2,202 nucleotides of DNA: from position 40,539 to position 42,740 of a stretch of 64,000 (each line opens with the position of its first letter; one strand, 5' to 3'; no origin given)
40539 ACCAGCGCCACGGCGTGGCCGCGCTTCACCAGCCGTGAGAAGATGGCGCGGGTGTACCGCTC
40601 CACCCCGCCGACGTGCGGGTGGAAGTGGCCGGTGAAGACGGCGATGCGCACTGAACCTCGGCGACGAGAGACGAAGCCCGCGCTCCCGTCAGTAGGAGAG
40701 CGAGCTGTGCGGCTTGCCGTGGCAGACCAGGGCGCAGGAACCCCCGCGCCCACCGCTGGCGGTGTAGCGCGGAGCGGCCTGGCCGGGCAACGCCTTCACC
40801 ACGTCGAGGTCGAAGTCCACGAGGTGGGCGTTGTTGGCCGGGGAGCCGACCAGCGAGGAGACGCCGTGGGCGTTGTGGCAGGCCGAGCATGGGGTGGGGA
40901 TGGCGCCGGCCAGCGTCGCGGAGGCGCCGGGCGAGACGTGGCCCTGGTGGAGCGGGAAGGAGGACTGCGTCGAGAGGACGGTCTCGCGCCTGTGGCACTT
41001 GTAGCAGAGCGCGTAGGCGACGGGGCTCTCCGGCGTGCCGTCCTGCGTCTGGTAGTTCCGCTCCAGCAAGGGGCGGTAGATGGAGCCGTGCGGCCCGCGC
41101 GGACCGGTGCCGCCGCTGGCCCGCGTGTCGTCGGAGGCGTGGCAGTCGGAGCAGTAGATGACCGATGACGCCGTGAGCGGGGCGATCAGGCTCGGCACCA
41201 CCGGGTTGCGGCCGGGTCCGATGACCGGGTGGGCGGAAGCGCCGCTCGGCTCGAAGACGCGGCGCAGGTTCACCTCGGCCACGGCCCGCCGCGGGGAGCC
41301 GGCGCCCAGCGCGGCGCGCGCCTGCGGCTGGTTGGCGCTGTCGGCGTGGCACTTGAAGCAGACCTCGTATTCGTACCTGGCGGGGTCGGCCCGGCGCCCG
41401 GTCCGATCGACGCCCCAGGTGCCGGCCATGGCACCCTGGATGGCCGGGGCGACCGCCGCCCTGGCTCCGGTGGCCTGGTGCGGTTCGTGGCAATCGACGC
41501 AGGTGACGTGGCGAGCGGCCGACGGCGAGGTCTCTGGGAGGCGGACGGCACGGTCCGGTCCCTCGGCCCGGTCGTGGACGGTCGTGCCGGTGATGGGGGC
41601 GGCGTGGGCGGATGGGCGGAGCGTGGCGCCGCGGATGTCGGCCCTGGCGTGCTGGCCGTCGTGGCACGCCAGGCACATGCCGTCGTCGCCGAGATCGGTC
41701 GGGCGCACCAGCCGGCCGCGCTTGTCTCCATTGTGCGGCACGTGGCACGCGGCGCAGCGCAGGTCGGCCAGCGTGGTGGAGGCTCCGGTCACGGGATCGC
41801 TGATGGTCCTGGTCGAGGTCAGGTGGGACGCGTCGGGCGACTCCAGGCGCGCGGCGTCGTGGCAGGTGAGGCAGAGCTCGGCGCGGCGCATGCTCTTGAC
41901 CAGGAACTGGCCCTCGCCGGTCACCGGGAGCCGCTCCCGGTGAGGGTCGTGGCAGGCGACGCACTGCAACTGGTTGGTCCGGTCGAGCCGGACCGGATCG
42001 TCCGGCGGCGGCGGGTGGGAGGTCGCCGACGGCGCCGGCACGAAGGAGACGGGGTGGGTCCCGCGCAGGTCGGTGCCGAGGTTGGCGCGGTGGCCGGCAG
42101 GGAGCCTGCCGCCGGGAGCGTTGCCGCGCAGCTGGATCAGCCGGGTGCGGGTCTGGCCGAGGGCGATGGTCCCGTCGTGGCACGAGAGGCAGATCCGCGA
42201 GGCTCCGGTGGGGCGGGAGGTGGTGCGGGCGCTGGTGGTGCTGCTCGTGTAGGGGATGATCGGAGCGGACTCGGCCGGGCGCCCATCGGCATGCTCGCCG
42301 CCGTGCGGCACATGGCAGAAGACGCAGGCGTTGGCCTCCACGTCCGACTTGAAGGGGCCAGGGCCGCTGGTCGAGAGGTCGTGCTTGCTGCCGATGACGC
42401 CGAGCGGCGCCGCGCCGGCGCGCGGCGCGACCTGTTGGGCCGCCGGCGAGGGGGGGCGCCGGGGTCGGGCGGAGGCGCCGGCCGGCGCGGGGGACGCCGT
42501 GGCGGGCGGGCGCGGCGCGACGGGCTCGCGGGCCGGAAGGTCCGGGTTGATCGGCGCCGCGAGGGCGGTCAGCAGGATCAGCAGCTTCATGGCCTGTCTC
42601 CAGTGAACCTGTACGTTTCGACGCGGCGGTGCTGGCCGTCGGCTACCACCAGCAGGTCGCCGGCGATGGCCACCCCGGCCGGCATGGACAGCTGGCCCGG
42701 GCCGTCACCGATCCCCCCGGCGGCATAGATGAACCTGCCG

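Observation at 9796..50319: The pairing of an NHL beta-propeller with a CxxCHxxH-first cytochrome recurs three times in one window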

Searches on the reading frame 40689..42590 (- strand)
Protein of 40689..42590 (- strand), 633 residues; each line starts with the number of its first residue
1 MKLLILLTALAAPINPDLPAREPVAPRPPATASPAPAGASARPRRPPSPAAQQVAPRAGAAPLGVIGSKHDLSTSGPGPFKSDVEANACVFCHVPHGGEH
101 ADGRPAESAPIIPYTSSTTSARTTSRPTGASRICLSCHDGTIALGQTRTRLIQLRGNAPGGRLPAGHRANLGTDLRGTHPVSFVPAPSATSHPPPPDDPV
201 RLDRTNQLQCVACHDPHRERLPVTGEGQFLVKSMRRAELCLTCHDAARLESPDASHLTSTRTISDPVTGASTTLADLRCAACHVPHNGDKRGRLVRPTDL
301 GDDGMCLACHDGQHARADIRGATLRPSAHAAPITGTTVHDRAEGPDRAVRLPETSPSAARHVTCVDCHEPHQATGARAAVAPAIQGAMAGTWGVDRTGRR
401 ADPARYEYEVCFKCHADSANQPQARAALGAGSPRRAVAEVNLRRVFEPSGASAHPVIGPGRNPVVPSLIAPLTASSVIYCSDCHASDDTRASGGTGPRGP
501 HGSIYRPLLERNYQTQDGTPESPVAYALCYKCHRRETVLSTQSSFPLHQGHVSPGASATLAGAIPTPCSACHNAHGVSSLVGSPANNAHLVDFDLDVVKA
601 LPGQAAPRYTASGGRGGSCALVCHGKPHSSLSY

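Call 3: search_protein_families(library=pfam, proteins=[window:40689-42590:-], max_evalue=0.01)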
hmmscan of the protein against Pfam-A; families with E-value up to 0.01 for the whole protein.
window:40689-42590:- (633 aa): 5 families
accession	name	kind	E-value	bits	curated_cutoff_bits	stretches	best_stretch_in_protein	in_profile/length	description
PF09699.15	Paired_CXXCH_1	-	2.1e-19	69.4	20.6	2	209-248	8-40/41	Doubled CXXCH motif (Paired_CXXCH_1)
PF22113.1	Mtrc-MtrF_II-IV_dom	-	5.1e-17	62.4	30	3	478-575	82-166/176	Outer membrane cytochrome MtrC/MtrF-like, domains II/IV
PF14522.11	Cytochrome_C7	-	3.4e-16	59.3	24.8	2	276-316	13-54/67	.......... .7 and related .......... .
PF14537.11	Cytochrom_c3_2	-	1.5e-11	45.1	25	1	206-311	5-79/79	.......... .3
PF03892.19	NapB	-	0.00048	20.7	25.1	0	237-288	64-116/127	Nitrate reductase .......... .-type subunit (NapB)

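Call 6: search_solved_structures(query=window:40689-42590:-, max_evalue=1, show_alignments=2)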
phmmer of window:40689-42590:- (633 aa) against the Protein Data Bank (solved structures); distinct sequences matched with E-value up to 1: 8.
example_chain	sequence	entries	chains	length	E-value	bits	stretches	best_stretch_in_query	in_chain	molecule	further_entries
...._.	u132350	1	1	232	3.9e-12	49.2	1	57-189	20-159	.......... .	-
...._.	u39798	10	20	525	0.29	13.3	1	203-298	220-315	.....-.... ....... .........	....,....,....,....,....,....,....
2ot4_A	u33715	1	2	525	0.29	13.3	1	203-298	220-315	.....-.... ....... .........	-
4q0t_A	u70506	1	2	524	0.31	13.2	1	203-298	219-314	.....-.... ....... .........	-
3uu9_A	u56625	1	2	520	0.38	12.9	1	203-298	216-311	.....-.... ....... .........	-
3rkh_A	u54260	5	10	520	0.38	12.9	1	203-298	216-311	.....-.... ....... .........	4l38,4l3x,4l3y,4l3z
3owm_A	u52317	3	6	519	0.38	12.9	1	203-298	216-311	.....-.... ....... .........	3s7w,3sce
4q4u_A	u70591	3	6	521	0.38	12.9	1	203-298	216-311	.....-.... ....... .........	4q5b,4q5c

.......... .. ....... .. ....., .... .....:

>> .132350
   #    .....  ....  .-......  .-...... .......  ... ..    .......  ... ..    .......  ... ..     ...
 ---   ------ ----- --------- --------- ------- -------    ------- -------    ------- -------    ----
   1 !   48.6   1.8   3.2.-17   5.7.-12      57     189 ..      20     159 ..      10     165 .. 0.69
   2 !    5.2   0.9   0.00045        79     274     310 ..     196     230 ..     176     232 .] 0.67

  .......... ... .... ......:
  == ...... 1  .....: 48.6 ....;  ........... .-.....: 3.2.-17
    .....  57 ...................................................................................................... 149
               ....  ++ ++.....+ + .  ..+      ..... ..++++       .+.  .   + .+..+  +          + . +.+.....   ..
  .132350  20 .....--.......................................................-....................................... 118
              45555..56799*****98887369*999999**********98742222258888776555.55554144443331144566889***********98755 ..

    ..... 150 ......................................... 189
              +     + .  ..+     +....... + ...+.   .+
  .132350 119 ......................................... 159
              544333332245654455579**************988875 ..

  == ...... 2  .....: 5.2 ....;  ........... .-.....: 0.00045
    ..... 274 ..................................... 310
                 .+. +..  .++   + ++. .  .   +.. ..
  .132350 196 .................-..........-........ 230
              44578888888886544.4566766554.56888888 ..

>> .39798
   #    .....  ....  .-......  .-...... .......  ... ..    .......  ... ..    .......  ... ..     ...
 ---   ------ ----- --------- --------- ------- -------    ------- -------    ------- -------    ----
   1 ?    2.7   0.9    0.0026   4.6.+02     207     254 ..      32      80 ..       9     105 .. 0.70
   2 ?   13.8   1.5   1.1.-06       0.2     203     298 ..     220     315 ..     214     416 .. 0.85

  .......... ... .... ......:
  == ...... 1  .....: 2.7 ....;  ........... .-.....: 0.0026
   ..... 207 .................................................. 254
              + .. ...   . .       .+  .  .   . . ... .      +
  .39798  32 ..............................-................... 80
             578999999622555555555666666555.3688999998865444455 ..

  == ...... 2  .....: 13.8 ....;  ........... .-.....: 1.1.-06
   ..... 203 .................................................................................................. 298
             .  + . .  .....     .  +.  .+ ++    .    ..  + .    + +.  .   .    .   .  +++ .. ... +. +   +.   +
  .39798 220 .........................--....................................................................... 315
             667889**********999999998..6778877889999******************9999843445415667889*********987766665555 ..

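Call 59: search_protein_families(library=ncbifam, proteins=[window:40689-42590:-], max_evalue=0.01)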
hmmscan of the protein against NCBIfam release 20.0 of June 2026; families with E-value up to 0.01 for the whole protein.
window:40689-42590:- (633 aa): 9 families
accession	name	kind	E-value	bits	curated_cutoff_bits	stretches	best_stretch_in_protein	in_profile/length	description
TIGR01905.1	paired_CXXCH_1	subfamily_domain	5.2e-12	45.5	25.2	1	207-247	6-39/41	doubled CXXCH domain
TIGR03508.1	decahem_SO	subfamily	9.7e-10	38.3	192.2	1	205-312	92-176/258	DmsE family decaheme c-type cytochrome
TIGR03507.1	decahem_SO1788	subfamily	7.3e-07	28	209.3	1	209-285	245-304/672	OmcA/MtrC family decaheme c-type cytochrome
NF041028.1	decahem_GSU2203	exception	6.2e-06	25.6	325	0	205-246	172-209/317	GSU2203 family decaheme c-type cytochrome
TIGR03146.1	cyt_nit_nrfB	equivalog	0.00016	22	166.6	0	346-417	25-93/145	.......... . nitrite reductase pentaheme subunit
NF008659.0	PRK11659.1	equivalog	0.00069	19.4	184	0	206-250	134-173/188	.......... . nitrite reductase pentaheme subunit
NF040967.1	cytc_ExtN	equivalog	0.0013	17.7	200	1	207-325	38-152/415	selenite/tellurite reduction operon c-type cytochrome ExtN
NF040968.1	FeS_ExtO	equivalog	0.0013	17.6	200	1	207-325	38-152/416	selenite/tellurite reduction operon b-type cytochrome iron-sulfur cluster-binding subunit ExtO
NF045713.1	CxxCH_16_HmcA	equivalog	0.003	16.2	400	1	275-376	173-241/541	sulfate respiration complex hexadecaheme cytochrome HmcA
